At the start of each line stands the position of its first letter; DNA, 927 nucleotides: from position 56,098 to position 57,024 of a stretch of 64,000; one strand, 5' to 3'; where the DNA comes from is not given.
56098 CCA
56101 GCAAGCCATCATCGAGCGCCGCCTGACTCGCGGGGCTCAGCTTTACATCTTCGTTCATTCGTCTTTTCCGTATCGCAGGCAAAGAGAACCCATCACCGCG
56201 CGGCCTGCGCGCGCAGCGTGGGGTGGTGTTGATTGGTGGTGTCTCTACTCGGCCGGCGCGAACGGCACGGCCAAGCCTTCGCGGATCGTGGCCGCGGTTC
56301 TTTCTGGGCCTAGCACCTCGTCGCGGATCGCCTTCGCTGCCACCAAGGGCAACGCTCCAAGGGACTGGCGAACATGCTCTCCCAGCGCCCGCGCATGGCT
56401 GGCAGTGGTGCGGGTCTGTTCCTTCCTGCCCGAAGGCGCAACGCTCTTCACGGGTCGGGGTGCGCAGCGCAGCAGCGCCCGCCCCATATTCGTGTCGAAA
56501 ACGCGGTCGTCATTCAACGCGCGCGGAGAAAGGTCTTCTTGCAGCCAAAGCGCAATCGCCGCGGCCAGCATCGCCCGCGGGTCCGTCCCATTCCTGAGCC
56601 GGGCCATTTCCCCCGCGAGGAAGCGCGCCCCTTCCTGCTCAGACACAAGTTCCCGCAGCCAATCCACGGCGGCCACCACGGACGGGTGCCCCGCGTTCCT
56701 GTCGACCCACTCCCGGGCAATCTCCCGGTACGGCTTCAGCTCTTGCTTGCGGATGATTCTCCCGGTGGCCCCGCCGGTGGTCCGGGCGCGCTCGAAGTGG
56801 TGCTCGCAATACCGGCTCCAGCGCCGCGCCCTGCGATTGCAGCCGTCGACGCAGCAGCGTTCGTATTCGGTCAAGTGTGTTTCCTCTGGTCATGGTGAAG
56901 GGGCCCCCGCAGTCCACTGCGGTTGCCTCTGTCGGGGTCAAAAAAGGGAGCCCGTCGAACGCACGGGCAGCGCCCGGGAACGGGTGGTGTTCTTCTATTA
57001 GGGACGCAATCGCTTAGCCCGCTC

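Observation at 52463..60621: Compact 8.2 kb tRNA-Met island with two recombinases and almost entirely uncharacterised cargo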

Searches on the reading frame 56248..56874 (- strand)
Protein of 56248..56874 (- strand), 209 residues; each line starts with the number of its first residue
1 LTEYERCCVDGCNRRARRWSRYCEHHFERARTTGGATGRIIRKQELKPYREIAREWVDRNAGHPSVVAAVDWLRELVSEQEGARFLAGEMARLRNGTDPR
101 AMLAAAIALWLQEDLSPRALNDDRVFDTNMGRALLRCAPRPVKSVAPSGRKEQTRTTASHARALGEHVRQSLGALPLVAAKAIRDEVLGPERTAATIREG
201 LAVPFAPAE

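Call 9: search_protein_families(library=pfam, max_evalue=0.01, proteins=[window:56248-56874:-])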
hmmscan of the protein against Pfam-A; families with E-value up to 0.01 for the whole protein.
window:56248-56874:- (209 aa): 0 families

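Call 16: search_protein_families(library=phrogs, max_evalue=0.01, proteins=[window:56248-56874:-])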
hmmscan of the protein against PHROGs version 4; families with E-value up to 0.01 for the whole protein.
window:56248-56874:- (209 aa): 1 family
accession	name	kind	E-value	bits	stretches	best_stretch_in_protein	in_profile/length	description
phrog_4160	-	unknown function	0.0038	18.1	1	5-44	7-46/178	-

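Call 17: search_protein_families(library=padloc, max_evalue=0.01, proteins=[window:56248-56874:-])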
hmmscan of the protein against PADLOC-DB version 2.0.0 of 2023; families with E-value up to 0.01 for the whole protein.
window:56248-56874:- (209 aa): 0 families

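Call 18: search_protein_families(library=ncbifam, max_evalue=0.01, proteins=[window:56248-56874:-])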
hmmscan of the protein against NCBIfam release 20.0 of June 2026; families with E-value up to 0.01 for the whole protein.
window:56248-56874:- (209 aa): 0 families

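Call 49: find_related_loci(query=window:56248-56874:-, collection=viral_contigs, flank=10000)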
Query window:56248-56874:- (209 aa) in viral_contigs; peptide patterns used: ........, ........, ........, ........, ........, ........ (x = any residue, [..] = any of these).
11 stretches matched a pattern, but none encodes a relative of the query by tblastn (E <= 1e-3).

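Call 51: find_homologous_proteins(query=window:56248-56874:-, max_evalue=0.001)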
Query window:56248-56874:- (209 aa): 3 proteins with E <= 0.001 among 3327 candidates.
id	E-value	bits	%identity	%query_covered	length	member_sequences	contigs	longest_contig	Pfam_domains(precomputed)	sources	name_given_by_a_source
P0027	4.2e-134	463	100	100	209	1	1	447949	-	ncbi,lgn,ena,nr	ncbi:MAG TPA: hypothetical protein VM619_04100 [Luteimonas sp.]|nr:hypothetical protein [Luteimonas 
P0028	7.5e-61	224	56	99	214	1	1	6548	-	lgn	-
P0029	1.0e-58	217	55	99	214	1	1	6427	-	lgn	-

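Call 52: find_encoding_contigs(protein=P0028, flank=10000, max_places=3)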
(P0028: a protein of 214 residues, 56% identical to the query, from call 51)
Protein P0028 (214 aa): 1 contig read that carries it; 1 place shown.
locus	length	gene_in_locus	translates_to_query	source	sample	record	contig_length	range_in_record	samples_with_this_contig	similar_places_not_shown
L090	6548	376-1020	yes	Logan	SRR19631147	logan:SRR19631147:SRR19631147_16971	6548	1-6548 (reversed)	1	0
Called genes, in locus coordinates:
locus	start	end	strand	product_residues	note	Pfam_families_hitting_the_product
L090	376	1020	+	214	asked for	-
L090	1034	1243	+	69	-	-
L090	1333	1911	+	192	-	-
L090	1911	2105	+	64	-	-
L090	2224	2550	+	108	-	-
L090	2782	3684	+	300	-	PF02195:ParB_N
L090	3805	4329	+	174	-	-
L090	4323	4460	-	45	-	-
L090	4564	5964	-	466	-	PF20172:DUF6538, PF02899:Phage_int_SAM_1, PF00589:Phage_integrase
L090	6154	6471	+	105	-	-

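Call 57: search_solved_structures(query=window:56248-56874:-, max_evalue=10)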
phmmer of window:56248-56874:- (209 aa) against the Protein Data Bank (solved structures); distinct sequences matched with E-value up to 10: 1.
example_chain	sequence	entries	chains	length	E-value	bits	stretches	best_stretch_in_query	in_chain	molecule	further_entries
35te_D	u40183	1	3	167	0.15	15.3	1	3-74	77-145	Pre-Membrane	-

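Call 72: search_protein_representatives(alignment_id=A3)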
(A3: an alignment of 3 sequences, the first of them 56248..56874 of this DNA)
Query: 3 sequences, 213 profile positions. Proteins with E-value up to 0.001 (for the whole library): 867; up to 1e-10: 255; up to 1e-30: 9. The best 150 are listed.
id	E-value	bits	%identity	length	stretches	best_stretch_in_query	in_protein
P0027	3.7e-115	399.4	-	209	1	1-209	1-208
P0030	2.3e-50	187.6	-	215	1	3-210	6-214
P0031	6.4e-50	186.2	-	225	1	2-207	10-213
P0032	1.3e-48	182.0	-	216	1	2-208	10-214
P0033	3.4e-48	180.6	-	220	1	4-208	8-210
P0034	2.2e-40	155.1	-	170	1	3-158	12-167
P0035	4.8e-40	154.0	-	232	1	3-208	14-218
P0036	5.9e-39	150.4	-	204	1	16-207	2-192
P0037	1.7e-32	129.3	-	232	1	3-209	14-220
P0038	1.2e-28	116.7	-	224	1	3-199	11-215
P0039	1.6e-28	116.3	-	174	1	56-208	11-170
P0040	6.1e-27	111.1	-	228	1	3-176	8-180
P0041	3.1e-26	108.8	-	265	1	5-199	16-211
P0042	4.5e-26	108.3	-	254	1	3-209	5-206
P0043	7.1e-26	107.6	-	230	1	5-203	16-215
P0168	1.0e-13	67.9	-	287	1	4-173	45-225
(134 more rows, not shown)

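Call 74: predict_structure(alignment_id=A3)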
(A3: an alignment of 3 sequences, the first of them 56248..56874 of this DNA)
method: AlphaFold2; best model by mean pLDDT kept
length: 209 residues; sequences in the alignment: 3
mean_pLDDT: 69.6   pTM: 0.68
mean pLDDT of the five models: 69.6, 67.2, 66.9, 65.1, 60.9
residues with pLDDT >= 90: 14; 70-90: 96; 50-70: 64; < 50: 35
segments of 3 or more residues with pLDDT < 50: 13-19, 31-36, 80-83, 197-209
pLDDT, mean of each block of 10 residues (from residue 1): 52 47 52 53 83 90 88 70 55 74 92 72 81 82 70 68 84 84 68 50 44
secondary structure, 60 per line:
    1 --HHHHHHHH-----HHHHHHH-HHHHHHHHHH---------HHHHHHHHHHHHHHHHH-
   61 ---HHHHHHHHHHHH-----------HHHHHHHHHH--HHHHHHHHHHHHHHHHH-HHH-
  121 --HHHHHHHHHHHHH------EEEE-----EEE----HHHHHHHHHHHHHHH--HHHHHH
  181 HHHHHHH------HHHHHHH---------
elements in order: H3-10 H16-22 H24-33 H43-59 H64-75 H87-96 H99-115 H123-135 E142-145 E151-153 H158-172 H175-187 H194-200

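Call 76: search_protein_families(library=pfam, alignment_id=A5, max_evalue=0.01)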
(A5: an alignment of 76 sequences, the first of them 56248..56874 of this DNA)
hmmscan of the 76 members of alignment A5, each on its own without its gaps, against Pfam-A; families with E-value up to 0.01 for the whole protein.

A. member 1, window:56248-56874:- (209 aa): 0 families

B. families by the number of members that match (of 76 scanned): 5 families
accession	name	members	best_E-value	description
PF10948.13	DUF2635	1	0.0012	Protein of unknown function (DUF2635)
PF17946.7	RecC_C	1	0.0035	RecC C-terminal domain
PF19538.4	DUF6062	1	0.0063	Family of unknown function (DUF6062)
PF13801.11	Metal_resist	1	0.0078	Heavy-metal resistance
PF00355.32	Rieske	1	0.01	Rieske [2Fe-2S] domain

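Call 77: search_solved_structures(query=A5, max_evalue=1)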
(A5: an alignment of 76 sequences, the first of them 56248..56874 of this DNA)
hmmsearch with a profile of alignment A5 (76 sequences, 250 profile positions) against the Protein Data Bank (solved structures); distinct sequences matched with E-value up to 1: 1.
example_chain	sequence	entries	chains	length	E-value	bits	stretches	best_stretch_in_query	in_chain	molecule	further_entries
6cfz_I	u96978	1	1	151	0.3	14.1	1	169-222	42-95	Spc19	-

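Call 79: fold_search(model_id=the predicted structure, library=pdb)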
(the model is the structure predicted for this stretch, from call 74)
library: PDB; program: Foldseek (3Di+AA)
matches with E <= 10: 202; with E <= 0.001: 0
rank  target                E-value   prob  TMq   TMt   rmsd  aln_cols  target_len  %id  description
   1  6jny_A                7.5e-01  0.12  0.18  0.23  15.4       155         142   14  Crystal structure of bacteriophage 21 Q protein (released 2019-06-12)
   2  1iw8_D                8.2e-01  0.09  0.21  0.20  10.8       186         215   10  Crystal Structure of a mutant of acid phosphatase from Escherichia blattae (G74D/I153T) (released 2002-09-11)
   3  6p1b_A                8.6e-01  0.11  0.18  0.23  14.8       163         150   11  Transcription antitermination factor Q21 (released 2019-06-26)
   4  6p1b_B                9.5e-01  0.11  0.17  0.22  14.9       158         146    9  Transcription antitermination factor Q21 (released 2019-06-26)
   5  6p1a_C                1.2e+00  0.08  0.18  0.22  14.5       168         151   15  Transcription antitermination factor Q21 in complex with Q21-binding-element DNA (released 2019-06-26)
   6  8bbf_C                1.3e+00  0.06  0.15  0.10  16.3       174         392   18  Structure of the IFT-A complex; IFT-A1 module (released 2022-12-07)
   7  6jny_B                1.7e+00  0.06  0.15  0.21  14.1       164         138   12  Crystal structure of bacteriophage 21 Q protein (released 2019-06-12)
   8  8dh2_L                1.8e+00  0.14  0.25  0.08  19.9       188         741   12  T7 RNA polymerase elongation complex with unnatural base dDs-ATP mismatch (released 2023-02-01)
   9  1iw8_C                1.8e+00  0.07  0.21  0.21  10.7       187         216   10  Crystal Structure of a mutant of acid phosphatase from Escherichia blattae (G74D/I153T) (released 2002-09-11)
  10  6p1a_A                2.3e+00  0.06  0.17  0.21  14.5       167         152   13  Transcription antitermination factor Q21 in complex with Q21-binding-element DNA (released 2019-06-26)
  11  6dv1_A                2.3e+00  0.04  0.14  0.14  13.6       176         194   10  Crystal structure of the alpha-E-catenin actin-binding domain (released 2018-12-19)
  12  3nv9_A                2.4e+00  0.09  0.19  0.10  11.9       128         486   19  Crystal structure of Entamoeba histolytica Malic Enzyme (released 2011-07-20)
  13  1iw8_E                2.4e+00  0.06  0.21  0.21  10.6       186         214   10  Crystal Structure of a mutant of acid phosphatase from Escherichia blattae (G74D/I153T) (released 2002-09-11)
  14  7tja_H                2.4e+00  0.04  0.15  0.17  16.5       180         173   11  Structure of the Light Harvesting Complex PE545 from Proteomonas sulcata (released 2022-04-20)
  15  8bvp                  2.4e+00  0.04  0.14  0.07  21.1       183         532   11  Crystal structure of an N-terminal fragment of the effector protein Lpg2504 (SidI) from Legionella pneumophila (released 2023-05-03)
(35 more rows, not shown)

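Call 80: find_homologous_proteins(query=A5, max_evalue=0.00001)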
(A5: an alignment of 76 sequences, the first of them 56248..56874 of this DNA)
Query A5 (76 sequences) (209 aa, profile of the alignment): 2 proteins with E <= 0.00001 among 8000 candidates.
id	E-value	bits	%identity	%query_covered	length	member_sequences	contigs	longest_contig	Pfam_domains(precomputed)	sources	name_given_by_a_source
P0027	1.6e-63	233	100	100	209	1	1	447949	-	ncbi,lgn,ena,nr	ncbi:MAG TPA: hypothetical protein VM619_04100 [Luteimonas sp.]|nr:hypothetical protein [Luteimonas 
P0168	4.7e-51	192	27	80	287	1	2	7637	-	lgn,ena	-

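Call 95: search_dna_similar(query=window:56248-56874:-, collection=phages, mode=protein, max_evalue=0.01, max_rows=15)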
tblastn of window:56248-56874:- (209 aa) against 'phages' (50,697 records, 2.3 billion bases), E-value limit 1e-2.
No match.

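Call 98: search_dna_similar(query=window:56248-56874:-, collection=plasmids, mode=protein, max_evalue=0.01, max_rows=15)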
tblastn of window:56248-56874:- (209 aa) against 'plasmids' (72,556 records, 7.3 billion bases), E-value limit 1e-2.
Records with a match: 1; places in all: 1; records where one place covers at least 80% of the query: 1.
Best place of each record, by identity: <60% 1.
By first word of the organism name: Eleftheria 1.
By predicted mobility (MOB-suite, as given by PLSDB): mobilizable 1.
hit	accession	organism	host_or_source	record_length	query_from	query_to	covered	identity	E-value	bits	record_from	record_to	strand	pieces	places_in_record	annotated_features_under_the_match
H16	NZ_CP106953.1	Eleftheria terrae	soil sample,soil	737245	7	205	95%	25.6%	3e-7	57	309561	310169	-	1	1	hypothetical protein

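Call 99: get_annotated_region(hit=H16, flank=9000)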
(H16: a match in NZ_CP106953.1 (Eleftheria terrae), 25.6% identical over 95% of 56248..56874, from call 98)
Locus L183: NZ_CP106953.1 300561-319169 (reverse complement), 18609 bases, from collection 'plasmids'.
description: Eleftheria terrae strain P9846-PB plasmid unnamed2
organism: Eleftheria terrae (NCBI taxid 1597781)
taxonomy: Bacteria; Pseudomonadota; Betaproteobacteria; Burkholderiales; ; Eleftheria; Eleftheria terrae
host: -; source: soil sample,soil; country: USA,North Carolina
typing (MOB-suite, as given by PLSDB): mobilizable; relaxase MOBP
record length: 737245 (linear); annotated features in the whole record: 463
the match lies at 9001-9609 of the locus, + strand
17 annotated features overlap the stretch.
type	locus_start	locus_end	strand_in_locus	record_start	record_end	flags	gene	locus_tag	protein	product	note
CDS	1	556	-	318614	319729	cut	-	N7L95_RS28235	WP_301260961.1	IS5 family transposase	-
CDS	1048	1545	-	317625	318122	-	-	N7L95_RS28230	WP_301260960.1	hypothetical protein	-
CDS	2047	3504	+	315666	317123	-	-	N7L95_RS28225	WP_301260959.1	tyrosine-type recombinase/integrase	GO:0015074 - DNA integration [Evidence IEA]; GO:0006310 - DNA recombination [Evidence IEA]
CDS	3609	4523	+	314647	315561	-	-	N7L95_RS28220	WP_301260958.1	STM4504/CBY_0614 family protein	-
CDS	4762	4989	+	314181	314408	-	-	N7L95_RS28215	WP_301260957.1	hypothetical protein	-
CDS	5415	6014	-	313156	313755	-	-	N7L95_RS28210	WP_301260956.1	recombinase family protein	GO:0006310 - DNA recombination [Evidence IEA]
CDS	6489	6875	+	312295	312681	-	-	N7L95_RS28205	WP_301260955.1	hypothetical protein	-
CDS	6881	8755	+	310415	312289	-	-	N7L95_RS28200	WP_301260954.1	hypothetical protein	-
CDS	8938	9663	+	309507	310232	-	-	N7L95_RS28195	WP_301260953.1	hypothetical protein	-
CDS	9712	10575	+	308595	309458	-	-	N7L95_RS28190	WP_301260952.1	hypothetical protein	-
CDS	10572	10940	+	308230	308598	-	-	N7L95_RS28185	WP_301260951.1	hypothetical protein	-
CDS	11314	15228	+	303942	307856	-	-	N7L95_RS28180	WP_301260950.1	hypothetical protein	-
CDS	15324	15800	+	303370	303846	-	-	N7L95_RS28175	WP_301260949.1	hypothetical protein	-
CDS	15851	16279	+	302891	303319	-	-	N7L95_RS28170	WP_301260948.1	hypothetical protein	-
CDS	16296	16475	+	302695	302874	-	-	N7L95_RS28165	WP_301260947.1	hypothetical protein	-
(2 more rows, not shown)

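Call 100: find_encoding_contigs(protein=P0168, flank=10000, max_places=3)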
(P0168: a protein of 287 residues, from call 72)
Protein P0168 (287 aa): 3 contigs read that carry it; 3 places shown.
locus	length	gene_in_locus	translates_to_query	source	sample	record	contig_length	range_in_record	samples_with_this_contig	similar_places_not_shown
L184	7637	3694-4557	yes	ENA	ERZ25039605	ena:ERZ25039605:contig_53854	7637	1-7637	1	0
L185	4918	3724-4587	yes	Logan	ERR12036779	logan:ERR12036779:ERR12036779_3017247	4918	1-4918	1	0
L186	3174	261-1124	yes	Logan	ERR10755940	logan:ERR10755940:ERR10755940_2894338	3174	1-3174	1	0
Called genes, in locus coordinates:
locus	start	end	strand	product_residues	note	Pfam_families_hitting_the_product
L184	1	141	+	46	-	?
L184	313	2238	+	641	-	-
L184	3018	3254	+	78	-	-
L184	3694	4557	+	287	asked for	-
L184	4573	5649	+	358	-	-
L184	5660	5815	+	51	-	-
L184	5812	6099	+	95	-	-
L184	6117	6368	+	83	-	-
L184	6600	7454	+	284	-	PF13271:DUF4062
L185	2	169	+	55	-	?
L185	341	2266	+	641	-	-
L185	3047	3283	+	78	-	-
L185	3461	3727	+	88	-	-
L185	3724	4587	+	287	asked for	-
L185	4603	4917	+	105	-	?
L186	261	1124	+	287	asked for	-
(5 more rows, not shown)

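Call 101: find_encoding_contigs(protein=P0031, flank=10000, max_places=3)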
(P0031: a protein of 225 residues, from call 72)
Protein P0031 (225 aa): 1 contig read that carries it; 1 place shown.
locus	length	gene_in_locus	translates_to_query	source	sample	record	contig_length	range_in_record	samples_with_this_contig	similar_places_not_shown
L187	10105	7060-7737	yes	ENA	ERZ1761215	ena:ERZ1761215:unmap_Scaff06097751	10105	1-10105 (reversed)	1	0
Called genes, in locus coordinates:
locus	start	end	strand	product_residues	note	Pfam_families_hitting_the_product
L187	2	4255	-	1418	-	?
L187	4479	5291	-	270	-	-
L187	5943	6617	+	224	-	PF00239:Resolvase, PF20552:HTH_62 (faint)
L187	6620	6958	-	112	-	-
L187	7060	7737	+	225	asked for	-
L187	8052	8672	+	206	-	-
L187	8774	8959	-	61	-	PF12244:DUF3606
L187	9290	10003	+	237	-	-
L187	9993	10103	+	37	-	?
